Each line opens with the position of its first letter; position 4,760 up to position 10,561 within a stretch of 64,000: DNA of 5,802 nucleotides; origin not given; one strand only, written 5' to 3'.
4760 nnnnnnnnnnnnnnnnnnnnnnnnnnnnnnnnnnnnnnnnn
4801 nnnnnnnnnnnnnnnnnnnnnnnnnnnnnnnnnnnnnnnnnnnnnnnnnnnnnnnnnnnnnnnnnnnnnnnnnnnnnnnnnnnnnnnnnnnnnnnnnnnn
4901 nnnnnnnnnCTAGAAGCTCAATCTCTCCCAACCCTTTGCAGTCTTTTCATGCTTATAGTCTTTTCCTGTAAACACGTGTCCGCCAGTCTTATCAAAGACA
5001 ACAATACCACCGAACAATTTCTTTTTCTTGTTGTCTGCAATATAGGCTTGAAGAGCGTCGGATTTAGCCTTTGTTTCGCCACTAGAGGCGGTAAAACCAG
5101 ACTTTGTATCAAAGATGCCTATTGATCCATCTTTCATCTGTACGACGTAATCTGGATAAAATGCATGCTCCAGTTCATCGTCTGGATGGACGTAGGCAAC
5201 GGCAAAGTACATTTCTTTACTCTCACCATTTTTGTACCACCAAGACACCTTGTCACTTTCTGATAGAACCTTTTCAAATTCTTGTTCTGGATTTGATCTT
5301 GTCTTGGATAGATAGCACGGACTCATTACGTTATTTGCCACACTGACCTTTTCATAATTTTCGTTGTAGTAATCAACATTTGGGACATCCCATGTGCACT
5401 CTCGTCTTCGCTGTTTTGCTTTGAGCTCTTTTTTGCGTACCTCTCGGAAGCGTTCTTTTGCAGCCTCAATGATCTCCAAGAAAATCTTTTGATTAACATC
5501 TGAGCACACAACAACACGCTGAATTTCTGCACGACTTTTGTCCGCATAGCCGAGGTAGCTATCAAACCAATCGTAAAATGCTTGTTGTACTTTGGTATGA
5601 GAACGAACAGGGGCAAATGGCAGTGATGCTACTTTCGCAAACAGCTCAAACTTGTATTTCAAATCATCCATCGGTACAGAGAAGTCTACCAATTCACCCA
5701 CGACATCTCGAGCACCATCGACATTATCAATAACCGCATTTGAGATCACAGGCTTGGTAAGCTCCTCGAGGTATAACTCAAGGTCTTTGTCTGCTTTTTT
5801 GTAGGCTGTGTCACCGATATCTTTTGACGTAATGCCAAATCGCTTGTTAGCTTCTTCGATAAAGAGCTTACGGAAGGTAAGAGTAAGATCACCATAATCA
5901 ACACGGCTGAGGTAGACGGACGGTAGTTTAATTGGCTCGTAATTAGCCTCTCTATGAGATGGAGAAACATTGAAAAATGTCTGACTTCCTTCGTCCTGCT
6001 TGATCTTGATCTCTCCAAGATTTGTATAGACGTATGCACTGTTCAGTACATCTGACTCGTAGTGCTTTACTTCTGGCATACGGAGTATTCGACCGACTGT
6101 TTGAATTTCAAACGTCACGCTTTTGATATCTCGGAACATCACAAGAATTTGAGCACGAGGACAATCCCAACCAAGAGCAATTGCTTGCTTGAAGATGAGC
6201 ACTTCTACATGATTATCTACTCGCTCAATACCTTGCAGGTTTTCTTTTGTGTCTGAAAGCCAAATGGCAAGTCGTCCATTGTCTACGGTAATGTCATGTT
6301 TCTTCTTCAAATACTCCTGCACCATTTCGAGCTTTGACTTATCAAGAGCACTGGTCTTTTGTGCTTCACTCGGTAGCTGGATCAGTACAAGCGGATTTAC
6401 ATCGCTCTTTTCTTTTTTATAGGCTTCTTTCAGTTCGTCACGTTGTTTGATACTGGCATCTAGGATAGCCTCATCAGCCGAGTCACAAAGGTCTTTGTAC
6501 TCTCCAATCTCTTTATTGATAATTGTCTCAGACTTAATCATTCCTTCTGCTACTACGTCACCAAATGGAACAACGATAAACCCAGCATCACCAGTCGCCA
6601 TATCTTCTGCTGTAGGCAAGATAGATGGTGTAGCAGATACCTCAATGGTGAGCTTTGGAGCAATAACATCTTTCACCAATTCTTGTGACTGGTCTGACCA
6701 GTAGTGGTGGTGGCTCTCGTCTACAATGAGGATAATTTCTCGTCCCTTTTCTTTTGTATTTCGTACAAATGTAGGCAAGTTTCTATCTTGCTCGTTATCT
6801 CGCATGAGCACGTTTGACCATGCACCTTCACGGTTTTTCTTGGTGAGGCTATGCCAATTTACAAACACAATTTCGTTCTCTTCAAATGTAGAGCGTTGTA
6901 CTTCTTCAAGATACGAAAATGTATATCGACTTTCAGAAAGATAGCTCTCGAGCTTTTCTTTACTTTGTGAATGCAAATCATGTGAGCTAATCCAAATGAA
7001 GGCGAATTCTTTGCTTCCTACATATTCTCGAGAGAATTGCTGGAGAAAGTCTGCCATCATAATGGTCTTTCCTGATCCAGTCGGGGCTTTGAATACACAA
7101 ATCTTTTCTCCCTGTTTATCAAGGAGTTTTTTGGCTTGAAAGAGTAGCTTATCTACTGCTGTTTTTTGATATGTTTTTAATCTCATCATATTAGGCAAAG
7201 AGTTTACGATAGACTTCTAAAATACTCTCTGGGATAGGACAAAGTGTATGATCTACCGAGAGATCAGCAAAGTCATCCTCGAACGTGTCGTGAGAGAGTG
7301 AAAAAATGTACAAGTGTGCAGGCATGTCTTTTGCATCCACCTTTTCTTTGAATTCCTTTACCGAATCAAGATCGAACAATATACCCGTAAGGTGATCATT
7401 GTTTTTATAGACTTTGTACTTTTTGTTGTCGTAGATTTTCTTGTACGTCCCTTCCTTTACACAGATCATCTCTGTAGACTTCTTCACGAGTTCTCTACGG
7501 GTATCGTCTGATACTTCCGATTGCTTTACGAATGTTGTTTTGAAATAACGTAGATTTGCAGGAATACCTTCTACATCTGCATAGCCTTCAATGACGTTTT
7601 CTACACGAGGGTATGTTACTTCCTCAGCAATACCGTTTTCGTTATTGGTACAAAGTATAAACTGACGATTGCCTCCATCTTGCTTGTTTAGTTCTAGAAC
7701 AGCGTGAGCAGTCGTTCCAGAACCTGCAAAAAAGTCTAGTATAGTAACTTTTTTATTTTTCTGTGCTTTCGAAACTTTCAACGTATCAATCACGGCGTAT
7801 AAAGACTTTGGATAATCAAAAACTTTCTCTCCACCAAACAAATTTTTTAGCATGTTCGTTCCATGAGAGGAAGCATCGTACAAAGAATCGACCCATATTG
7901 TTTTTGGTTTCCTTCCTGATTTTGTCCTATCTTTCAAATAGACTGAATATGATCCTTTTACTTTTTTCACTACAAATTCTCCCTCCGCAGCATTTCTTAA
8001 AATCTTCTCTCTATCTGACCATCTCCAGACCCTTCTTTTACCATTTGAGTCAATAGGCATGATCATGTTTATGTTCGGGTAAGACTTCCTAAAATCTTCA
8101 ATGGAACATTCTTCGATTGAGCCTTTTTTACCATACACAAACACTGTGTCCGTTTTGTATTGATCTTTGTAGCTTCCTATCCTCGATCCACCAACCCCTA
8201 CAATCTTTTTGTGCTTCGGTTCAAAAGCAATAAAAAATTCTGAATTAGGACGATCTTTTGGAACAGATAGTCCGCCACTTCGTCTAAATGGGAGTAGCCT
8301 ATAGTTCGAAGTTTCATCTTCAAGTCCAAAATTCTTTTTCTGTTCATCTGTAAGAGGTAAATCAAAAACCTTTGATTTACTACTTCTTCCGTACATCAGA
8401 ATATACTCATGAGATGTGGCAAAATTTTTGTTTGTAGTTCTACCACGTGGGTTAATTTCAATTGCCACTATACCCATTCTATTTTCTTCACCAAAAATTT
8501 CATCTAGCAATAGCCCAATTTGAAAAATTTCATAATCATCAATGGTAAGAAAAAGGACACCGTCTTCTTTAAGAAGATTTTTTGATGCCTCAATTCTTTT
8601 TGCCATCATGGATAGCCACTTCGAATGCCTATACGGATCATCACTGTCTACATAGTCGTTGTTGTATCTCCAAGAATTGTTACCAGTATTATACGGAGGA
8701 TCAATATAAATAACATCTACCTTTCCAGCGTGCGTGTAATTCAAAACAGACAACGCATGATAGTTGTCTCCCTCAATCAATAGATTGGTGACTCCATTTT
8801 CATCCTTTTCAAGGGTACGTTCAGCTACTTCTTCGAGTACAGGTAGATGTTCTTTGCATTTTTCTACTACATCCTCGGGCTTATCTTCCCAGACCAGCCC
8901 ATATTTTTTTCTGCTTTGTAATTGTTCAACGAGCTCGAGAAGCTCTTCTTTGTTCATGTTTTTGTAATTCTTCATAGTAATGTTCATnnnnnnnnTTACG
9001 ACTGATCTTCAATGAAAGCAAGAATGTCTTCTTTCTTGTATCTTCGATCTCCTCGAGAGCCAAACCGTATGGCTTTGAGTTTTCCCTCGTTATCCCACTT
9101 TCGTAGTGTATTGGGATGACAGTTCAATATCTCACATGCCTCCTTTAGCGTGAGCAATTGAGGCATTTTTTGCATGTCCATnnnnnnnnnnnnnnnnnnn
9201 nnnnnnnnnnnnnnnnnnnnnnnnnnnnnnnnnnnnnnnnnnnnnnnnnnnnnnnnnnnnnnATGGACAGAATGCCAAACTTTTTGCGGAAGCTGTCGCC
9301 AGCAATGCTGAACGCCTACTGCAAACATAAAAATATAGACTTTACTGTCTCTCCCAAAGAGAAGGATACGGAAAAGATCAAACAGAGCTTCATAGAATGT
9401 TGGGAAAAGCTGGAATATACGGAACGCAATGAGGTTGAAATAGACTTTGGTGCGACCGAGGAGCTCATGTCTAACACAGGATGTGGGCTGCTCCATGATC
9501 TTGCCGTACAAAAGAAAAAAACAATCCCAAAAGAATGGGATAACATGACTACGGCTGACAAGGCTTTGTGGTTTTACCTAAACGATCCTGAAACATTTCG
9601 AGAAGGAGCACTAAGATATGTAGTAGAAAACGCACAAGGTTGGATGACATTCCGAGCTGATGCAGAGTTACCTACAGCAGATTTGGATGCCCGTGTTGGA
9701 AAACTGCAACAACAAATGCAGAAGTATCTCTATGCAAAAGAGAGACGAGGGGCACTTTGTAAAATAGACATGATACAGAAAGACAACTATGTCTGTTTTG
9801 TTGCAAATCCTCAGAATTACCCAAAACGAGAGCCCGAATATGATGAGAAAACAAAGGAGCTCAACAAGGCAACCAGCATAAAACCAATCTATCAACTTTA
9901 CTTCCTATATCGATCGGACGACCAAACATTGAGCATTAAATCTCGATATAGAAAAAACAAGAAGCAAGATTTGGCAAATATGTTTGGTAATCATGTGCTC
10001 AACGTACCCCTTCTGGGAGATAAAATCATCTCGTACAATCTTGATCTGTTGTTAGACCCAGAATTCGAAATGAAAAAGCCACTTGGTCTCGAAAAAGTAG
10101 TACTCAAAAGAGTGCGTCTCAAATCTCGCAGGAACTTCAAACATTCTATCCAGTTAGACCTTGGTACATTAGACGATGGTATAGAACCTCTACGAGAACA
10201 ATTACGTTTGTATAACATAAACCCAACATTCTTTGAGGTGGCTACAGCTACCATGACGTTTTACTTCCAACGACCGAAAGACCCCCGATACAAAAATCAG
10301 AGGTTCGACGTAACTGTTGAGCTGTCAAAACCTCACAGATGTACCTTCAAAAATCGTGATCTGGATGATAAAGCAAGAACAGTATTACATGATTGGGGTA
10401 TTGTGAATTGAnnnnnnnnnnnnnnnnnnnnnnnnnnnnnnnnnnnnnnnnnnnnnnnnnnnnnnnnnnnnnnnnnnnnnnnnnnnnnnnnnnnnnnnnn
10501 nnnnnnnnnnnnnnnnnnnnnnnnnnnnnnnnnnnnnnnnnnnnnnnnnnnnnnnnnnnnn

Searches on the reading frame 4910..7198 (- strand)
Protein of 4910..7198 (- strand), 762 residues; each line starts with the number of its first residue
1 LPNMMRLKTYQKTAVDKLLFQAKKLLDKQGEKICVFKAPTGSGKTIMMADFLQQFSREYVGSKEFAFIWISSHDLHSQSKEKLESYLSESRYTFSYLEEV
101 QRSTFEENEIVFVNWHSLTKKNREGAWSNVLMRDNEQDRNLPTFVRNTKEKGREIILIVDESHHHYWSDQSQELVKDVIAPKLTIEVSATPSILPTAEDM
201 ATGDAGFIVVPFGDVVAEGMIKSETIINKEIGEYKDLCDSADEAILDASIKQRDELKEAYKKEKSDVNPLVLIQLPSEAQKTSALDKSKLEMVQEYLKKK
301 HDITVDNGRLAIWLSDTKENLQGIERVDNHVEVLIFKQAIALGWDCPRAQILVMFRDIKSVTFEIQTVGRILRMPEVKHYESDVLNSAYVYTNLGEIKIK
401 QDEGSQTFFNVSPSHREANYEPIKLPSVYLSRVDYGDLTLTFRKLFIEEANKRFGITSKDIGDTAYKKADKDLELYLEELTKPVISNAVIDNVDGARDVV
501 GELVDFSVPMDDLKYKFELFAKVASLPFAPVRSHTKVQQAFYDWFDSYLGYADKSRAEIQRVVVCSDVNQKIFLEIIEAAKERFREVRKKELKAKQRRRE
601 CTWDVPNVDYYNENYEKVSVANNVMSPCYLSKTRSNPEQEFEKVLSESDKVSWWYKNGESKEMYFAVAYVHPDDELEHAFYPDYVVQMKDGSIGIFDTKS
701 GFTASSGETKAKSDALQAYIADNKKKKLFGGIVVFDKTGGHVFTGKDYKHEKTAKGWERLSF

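Call 6: search_protein_families(library=pfam, proteins=[window:4910-7198:-], max_evalue=0.01)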
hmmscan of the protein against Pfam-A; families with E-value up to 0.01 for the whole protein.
window:4910-7198:- (762 aa): 7 families
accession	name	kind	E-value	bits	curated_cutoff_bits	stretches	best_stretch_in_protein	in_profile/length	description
PF04851.21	ResIII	-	2.5e-21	76.7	22.5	1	5-192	2-163/164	Type III restriction enzyme, res subunit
PF18766.7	SWI2_SNF2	-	8.8e-08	32.5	26.7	1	10-191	1-155/221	SWI2/SNF2 ATPase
PF25199.1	nSTAND_NTPase5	-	4.1e-05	23.9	34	1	13-86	23-93/145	Novel STAND NTPase 5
PF00270.35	DEAD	-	7.6e-05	22.9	26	1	11-192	4-161/167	DEAD/DEAH box helicase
PF00271.37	Helicase_C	-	0.00019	22.1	23.5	1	290-374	28-109/110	Helicase conserved C-terminal domain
PF01637.24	ATPase_2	-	0.00026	21.3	33.2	1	23-177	12-134/225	ATPase domain predominantly from Archaea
PF13401.12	AAA_22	-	0.0087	16.8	27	0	29-168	3-97/130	AAA domain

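Call 63: search_protein_families(library=padloc, proteins=[window:4910-7198:-], max_evalue=0.01)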
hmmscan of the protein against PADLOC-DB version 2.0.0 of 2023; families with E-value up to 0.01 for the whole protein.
window:4910-7198:- (762 aa): 5 families
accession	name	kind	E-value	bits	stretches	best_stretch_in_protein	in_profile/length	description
PDLC03652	REase_III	-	6.6e-20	68.7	1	6-396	2-412/809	Type III restriction enzyme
PDLC03653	REase_III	-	6.3e-15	52.3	1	156-393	262-488/883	Type III restriction enzyme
PDLC03650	REase_III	-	4.5e-14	49.8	1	156-391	227-438/898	Type III restriction enzyme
PDLC03648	REase_III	-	5.4e-06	22.8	1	154-380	133-360/871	Type III restriction enzyme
PDLC04140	mad8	-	0.0059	14.2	0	35-161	31-199/314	mads_8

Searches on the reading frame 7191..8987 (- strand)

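Call 6: search_protein_families(library=pfam, proteins=[window:7191-8987:-], max_evalue=0.01)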
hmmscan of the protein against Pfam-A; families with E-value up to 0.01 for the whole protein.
window:7191-8987:- (598 aa): 4 families
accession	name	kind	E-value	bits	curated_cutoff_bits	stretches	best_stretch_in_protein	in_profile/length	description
PF01555.25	N6_N4_Mtase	-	1.7e-25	90.7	26.7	1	90-448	1-211/221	DNA methylase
PF03602.21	Cons_hypoth95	-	6.8e-06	26.3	24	0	73-103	98-127/182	Conserved hypothetical protein 95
PF02086.21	MethyltransfD12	-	0.0021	18.3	22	0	79-128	166-217/253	D12 class N6 adenine-specific DNA methyltransferase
PF18819.6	MuF_C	-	0.0074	16.8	27.6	0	398-441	29-68/103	Phage MuF-C-terminal domain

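Call 63: search_protein_families(library=padloc, proteins=[window:7191-8987:-], max_evalue=0.01)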
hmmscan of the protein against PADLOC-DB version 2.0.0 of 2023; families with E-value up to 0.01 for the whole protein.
window:7191-8987:- (598 aa): 32 families (the best 25 are shown)
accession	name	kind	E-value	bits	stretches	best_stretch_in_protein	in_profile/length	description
PDLC03642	MTase_III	-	2.2e-87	291.9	2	20-238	35-254/528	Type III methyltransferase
PDLC03634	MTase_III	-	2.6e-77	259.1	2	121-451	170-447/621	Type III methyltransferase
PDLC03644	MTase_III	-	5.8e-69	231.3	1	48-471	21-402/542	Type III methyltransferase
PDLC03645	MTase_III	-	1.1e-66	223.3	1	66-455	138-529/709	Type III methyltransferase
PDLC03641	MTase_III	-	1.6e-62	210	2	120-464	180-462/657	Type III methyltransferase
PDLC03639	MTase_III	-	3.9e-61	205.2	2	14-205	33-225/639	Type III methyltransferase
PDLC03640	MTase_III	-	3e-56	189.1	2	53-217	26-216/654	Type III methyltransferase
PDLC03646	MTase_III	-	4.2e-49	165.2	1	58-466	462-840/1057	Type III methyltransferase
PDLC03636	MTase_III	-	2.3e-47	160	1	62-475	41-417/575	Type III methyltransferase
PDLC03635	MTase_III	-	1.7e-43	147.3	1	60-468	211-578/708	Type III methyltransferase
PDLC03637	MTase_III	-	7.3e-43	145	2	25-224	81-287/513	Type III methyltransferase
PDLC03638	MTase_III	-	5.2e-31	105.7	2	63-228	376-538/816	Type III methyltransferase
PDLC03354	MTase_II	-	1.4e-26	91.5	2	59-236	51-245/425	Type II methyltransferase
PDLC03278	MTase_II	-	2e-26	91.4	2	78-202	9-122/390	Type II methyltransferase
PDLC03300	MTase_II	-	1.6e-18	64.8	3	120-210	82-171/302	Type II methyltransferase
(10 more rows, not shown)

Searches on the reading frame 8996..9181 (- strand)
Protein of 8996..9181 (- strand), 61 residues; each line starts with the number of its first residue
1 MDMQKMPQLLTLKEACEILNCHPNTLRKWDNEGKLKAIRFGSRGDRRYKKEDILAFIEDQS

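Call 62: search_protein_families(library=phrogs, proteins=[window:8996-9181:-], max_evalue=0.01)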
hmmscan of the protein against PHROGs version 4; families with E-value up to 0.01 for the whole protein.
window:8996-9181:- (61 aa): 16 families
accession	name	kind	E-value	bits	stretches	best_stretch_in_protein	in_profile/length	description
phrog_66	-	integration and excision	2.1e-10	41.9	1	2-60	86-143/412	excisionase and transcriptional regulator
phrog_668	-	DNA, RNA and nucleotide metabolism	1e-09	39.3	1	4-61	58-114/181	HTH DNA binding protein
phrog_10045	-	DNA, RNA and nucleotide metabolism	3.6e-07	30.9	1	3-56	14-66/74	HTH DNA binding protein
phrog_4745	-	DNA, RNA and nucleotide metabolism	5.1e-07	30.5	1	3-60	25-87/107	DNA binding protein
phrog_2907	-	integration and excision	8.7e-07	30.4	1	6-49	3-47/117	excisionase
phrog_6620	-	integration and excision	1.4e-06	29.1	1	10-56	2-48/201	transposase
phrog_57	-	head and packaging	2.3e-06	28.6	1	2-59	5-61/199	terminase small subunit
phrog_11671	-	unknown function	1.8e-05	25.9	1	8-54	6-52/146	-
phrog_4691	-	integration and excision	2.1e-05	25.4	1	9-58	18-66/78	excisionase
phrog_2474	-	transcription regulation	5e-05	24.2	1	4-53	43-92/118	MerR-like transcriptional regulator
phrog_597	-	DNA, RNA and nucleotide metabolism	5.2e-05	24.3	1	1-59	104-163/200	DNA binding protein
phrog_2655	-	integration and excision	0.00056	20.6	1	3-36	108-141/181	excisionase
phrog_6401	-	DNA, RNA and nucleotide metabolism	0.0011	19.8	1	7-57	7-56/64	DNA binding protein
phrog_20793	-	unknown function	0.0019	19.2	1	16-54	14-52/86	-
phrog_1729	-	unknown function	0.002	19.2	1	11-58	94-139/142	-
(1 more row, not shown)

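Call 64: search_protein_families(library=ncbifam, proteins=[window:8996-9181:-], max_evalue=0.01)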
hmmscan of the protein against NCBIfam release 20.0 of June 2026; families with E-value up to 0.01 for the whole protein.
window:8996-9181:- (61 aa): 5 families
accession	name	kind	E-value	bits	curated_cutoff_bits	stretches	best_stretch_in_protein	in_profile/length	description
TIGR01764.1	excise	domain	5.3e-10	39.5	28.8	1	9-58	1-48/49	excisionase family DNA-binding protein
NF033787.1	HTH_BldC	subfamily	5.2e-08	32.6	77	1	8-55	1-47/49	BldC family transcriptional regulator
NF033518.0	transpos_IS607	equivalog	2.5e-06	27.2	110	1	13-58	1-45/187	IS607 family transposase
NF047375.1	HeatShock_HspR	equivalog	7.2e-06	25.9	105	1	10-54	4-47/92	heat shock protein transcriptional repressor HspR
NF047737.1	antiphage_MADS1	equivalog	0.0026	18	80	1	8-54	2-46/49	methylation-associated defense system helix-turn-helix domain-containing protein MAD1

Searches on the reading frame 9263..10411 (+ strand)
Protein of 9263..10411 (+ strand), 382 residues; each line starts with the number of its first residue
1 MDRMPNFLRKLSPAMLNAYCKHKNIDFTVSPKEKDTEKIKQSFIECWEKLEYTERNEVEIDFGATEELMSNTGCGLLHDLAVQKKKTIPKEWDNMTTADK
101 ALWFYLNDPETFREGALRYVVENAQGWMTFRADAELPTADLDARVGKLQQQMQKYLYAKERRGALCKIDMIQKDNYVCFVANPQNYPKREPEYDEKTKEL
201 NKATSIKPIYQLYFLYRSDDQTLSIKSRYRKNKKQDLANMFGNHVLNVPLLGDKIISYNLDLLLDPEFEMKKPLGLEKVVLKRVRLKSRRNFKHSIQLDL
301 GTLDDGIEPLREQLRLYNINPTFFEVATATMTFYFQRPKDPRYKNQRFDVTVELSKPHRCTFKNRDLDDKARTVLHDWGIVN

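Call 6: search_protein_families(library=pfam, proteins=[window:9263-10411:+], max_evalue=0.01)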
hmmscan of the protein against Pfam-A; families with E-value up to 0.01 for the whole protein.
window:9263-10411:+ (382 aa): 0 families

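Call 62: search_protein_families(library=phrogs, proteins=[window:9263-10411:+], max_evalue=0.01)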
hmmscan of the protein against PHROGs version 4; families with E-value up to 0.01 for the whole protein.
window:9263-10411:+ (382 aa): 1 family
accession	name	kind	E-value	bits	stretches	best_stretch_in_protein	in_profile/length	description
phrog_37634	-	unknown function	4.9e-14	53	1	5-381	7-405/416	-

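Call 63: search_protein_families(library=padloc, proteins=[window:9263-10411:+], max_evalue=0.01)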
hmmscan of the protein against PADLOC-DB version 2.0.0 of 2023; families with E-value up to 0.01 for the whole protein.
window:9263-10411:+ (382 aa): 0 families

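Call 64: search_protein_families(library=ncbifam, proteins=[window:9263-10411:+], max_evalue=0.01)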
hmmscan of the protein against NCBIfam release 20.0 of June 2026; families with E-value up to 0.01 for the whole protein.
window:9263-10411:+ (382 aa): 0 families

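Call 96: predict_structure(alignment_id=A8)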
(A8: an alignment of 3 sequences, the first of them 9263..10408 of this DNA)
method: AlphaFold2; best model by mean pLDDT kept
length: 382 residues; sequences in the alignment: 3
mean_pLDDT: 78.0   pTM: 0.53
mean pLDDT of the five models: 78.0, 75.1, 72.8, 70.5, 63.1
residues with pLDDT >= 90: 47; 70-90: 250; 50-70: 77; < 50: 8
segments of 3 or more residues with pLDDT < 50: 1-3, 252-255
pLDDT, mean of each block of 10 residues (from residue 1): 60 86 77 74 79 74 80 89 89 89 90 84 71 71 84 77 71 80 65 63 58 83 81 81 81 57 88 84 89 83 86 90 88 82 69 68 65 84 66
secondary structure, 60 per line:
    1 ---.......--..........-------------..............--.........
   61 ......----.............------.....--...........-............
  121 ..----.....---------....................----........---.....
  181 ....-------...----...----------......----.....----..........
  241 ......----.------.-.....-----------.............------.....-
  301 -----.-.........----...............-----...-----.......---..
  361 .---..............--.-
elements in order: H4-10 H13-22 H36-49 H52-66 H71-83 H90-94 H97-107 H109-122 E127-131 H141-160 E165-172 E176-184 E192-194 E199-201 E212-217 E222-226 H231-246 H260-264 E276-288 E295-299 H308-316 E324-335 E349-355 E359-361 H365-378

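Call 98: fold_search(model_id=the predicted structure, library=pdb)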
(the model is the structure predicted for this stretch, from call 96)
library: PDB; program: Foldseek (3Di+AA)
matches with E <= 10: 760; with E <= 0.001: 3
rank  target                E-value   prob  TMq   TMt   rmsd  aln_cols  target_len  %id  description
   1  2owl_A                1.6e-04  1.00  0.27  0.32  11.1       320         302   11  Crystal structure of E. coli RdgC (released 2007-03-20)
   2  2owy_A                2.0e-04  1.00  0.29  0.34  10.5       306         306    9  The recombination-associated protein RdgC adopts a novel toroidal architecture for DNA binding (released 2007-11-20)
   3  2owl_B                2.0e-04  1.00  0.28  0.33  10.5       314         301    9  Crystal structure of E. coli RdgC (released 2007-03-20)
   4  7pkn_N                1.2e-03  0.92  0.24  0.28  20.3       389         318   11  Structure of the human CCAN deltaCT complex (released 2022-04-27)
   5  7qoo_L                1.8e-03  0.98  0.28  0.32  10.1       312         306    6  Structure of the human inner kinetochore CCAN complex (released 2022-06-08)
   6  7xhn_N                2.1e-03  1.00  0.29  0.34   8.8       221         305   13  Structure of human inner kinetochore CCAN-DNA complex (released 2023-01-25)
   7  7qoo_N                3.0e-03  0.98  0.31  0.35  18.0       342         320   10  Structure of the human inner kinetochore CCAN complex (released 2022-06-08)
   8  6eqt_A                3.3e-03  0.99  0.20  0.34  11.2       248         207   12  CRYSTAL STRUCTURE OF THE HUMAN KINETOCHORE PROTEIN CENP-N (released 2018-01-17)
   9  6c0w_K                3.5e-03  1.00  0.27  0.44   7.7       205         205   11  Cryo-EM structure of human kinetochore protein CENP-N with the centromeric nucleosome containing CENP-A (released 2018-01-17)
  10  7r5v_N                3.9e-03  0.97  0.26  0.33  12.1       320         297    9  Structure of the human CCAN CENP-A alpha-satellite complex (released 2022-04-27)
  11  6eqt_B                5.7e-03  0.99  0.21  0.36  11.4       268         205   13  CRYSTAL STRUCTURE OF THE HUMAN KINETOCHORE PROTEIN CENP-N (released 2018-01-17)
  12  7bxt_M                6.4e-03  1.00  0.28  0.48   5.9       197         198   12  The cryo-EM structure of CENP-A nucleosome in complex with CENP-C peptide and CENP-N N-terminal domain (released 2021-02-10)
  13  7xho_N                8.5e-03  0.96  0.30  0.35  12.2       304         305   11  Structure of human inner kinetochore CCAN complex (released 2022-12-14)
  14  6qld_N                1.9e-02  0.82  0.26  0.27  11.9       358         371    9  Structure of inner kinetochore CCAN-Cenp-A complex (released 2019-10-02)
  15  8p0j_H                2.6e-02  0.08  0.09  0.09  22.2       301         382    8  Cryo EM map and model of the vaccinia RNA polymerase intermediate pre-initiation open promoter complex (released 2024-05-22)
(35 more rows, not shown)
